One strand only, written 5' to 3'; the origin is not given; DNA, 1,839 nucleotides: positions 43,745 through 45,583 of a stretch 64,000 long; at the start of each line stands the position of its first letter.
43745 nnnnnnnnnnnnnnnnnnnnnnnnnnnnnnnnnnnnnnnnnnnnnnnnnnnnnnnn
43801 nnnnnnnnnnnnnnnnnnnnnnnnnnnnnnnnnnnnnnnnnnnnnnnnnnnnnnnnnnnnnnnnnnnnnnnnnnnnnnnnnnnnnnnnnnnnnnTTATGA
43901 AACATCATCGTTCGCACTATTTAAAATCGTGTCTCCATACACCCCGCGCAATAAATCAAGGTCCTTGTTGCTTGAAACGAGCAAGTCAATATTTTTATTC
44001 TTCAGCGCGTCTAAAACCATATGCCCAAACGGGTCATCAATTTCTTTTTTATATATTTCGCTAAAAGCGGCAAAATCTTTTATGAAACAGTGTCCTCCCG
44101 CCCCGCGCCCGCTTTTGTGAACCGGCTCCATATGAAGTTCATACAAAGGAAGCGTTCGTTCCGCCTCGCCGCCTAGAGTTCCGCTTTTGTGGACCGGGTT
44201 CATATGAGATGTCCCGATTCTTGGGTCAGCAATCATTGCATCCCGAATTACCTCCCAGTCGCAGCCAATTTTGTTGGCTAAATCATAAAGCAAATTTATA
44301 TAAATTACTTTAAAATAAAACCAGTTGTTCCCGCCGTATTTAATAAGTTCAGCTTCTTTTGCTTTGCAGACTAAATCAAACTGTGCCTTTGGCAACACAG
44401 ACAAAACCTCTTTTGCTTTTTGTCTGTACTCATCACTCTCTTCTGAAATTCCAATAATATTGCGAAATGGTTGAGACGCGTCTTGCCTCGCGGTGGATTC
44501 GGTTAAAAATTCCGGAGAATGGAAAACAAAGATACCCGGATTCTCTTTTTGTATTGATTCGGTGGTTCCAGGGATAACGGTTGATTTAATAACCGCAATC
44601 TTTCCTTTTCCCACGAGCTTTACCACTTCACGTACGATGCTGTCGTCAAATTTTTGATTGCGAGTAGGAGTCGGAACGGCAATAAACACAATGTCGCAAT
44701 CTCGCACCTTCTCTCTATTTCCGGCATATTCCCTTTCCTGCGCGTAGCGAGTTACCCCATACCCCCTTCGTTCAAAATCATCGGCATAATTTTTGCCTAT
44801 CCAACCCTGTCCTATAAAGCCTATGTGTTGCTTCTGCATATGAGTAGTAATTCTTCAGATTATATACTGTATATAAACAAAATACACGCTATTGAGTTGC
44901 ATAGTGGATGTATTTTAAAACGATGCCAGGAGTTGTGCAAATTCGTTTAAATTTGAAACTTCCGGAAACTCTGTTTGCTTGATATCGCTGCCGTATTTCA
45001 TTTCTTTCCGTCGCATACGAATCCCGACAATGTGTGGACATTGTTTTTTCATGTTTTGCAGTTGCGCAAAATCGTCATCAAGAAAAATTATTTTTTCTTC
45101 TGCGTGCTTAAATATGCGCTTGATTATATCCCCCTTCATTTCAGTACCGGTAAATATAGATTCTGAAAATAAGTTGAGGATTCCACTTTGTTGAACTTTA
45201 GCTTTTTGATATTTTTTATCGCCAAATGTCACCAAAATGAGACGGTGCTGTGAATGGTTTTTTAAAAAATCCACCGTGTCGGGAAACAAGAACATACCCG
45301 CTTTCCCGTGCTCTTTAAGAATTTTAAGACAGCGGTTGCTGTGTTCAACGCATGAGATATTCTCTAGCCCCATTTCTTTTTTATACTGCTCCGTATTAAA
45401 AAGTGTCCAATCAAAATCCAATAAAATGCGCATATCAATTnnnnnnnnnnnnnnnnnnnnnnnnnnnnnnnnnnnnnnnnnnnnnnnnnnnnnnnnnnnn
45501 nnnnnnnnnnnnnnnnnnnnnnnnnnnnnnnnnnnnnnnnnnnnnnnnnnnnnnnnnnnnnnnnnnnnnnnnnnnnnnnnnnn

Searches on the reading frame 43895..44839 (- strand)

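Call 8: search_protein_families(library=pfam, proteins=[window:43895-44839:-], max_evalue=0.001)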
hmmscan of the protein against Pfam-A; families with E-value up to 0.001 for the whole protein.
window:43895-44839:- (314 aa): 3 families
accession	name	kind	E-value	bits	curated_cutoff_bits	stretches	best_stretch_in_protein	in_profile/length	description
PF03721.20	UDPG_MGDP_dh_N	-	1.6e-17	64.1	27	1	42-137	71-181/187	UDP-glucose/GDP-mannose dehydrogenase family, NAD binding domain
PF00984.24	UDPG_MGDP_dh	-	3e-13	50.1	25.4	1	161-215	1-55/94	UDP-glucose/GDP-mannose dehydrogenase family, central domain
PF03446.21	NAD_binding_2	-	0.00011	22.6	21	0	6-99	2-106/161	NAD binding domain of 6-phosphogluconate dehydrogenase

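Call 15: search_protein_families(library=ncbifam, proteins=[window:43895-44839:-], max_evalue=0.001)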
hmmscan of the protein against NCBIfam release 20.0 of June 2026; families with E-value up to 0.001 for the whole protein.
window:43895-44839:- (314 aa): 7 families
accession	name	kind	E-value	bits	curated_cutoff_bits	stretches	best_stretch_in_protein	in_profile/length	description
TIGR03026.1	NDP-sugDHase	subfamily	2.3e-36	125.4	189.8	1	43-215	72-256/413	nucleotide sugar dehydrogenase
NF041297.1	UDPGDh_AglM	equivalog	7.4e-22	77.8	670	1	39-213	65-258/429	UDP-glucose 6-dehydrogenase AglM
NF047673.2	TeichurnBiosyTuaD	equivalog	4.9e-18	65.5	700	1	43-213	73-251/439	UDP-glucose 6-dehydrogenase TuaD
NF011631.0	PRK15057.1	equivalog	2.3e-17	63.2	757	1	42-220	68-250/388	UDP-glucose 6-dehydrogenase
NF040825.1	UDPMaNacDH_Arch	equivalog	1.1e-08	34.4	750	1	40-208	68-245/418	UDP-N-acetyl-D-mannosamine dehydrogenase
NF008286.0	PRK11064.1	equivalog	7.4e-05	21.5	459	0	32-97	60-130/420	UDP-N-acetyl-D-mannosamine dehydrogenase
NF011729.0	PRK15182.1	equivalog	0.00029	19.7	592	1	31-95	60-129/425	Vi polysaccharide biosynthesis UDP-N-acetylglucosamine C-6 dehydrogenase TviB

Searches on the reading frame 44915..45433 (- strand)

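Call 8: search_protein_families(library=pfam, proteins=[window:44915-45433:-], max_evalue=0.001)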
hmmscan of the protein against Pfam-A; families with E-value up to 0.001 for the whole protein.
window:44915-45433:- (172 aa): 0 families

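Call 61: search_protein_families(library=ncbifam, proteins=[window:44915-45433:-], max_evalue=0.0001)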
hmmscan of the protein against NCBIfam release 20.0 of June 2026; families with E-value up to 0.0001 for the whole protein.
window:44915-45433:- (172 aa): 1 family
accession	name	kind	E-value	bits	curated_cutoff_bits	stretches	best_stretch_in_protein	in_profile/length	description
TIGR02253.1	CTE7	subfamily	4.9e-06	26.5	169.75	1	45-115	91-163/221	TIGR02253 family HAD-type hydrolase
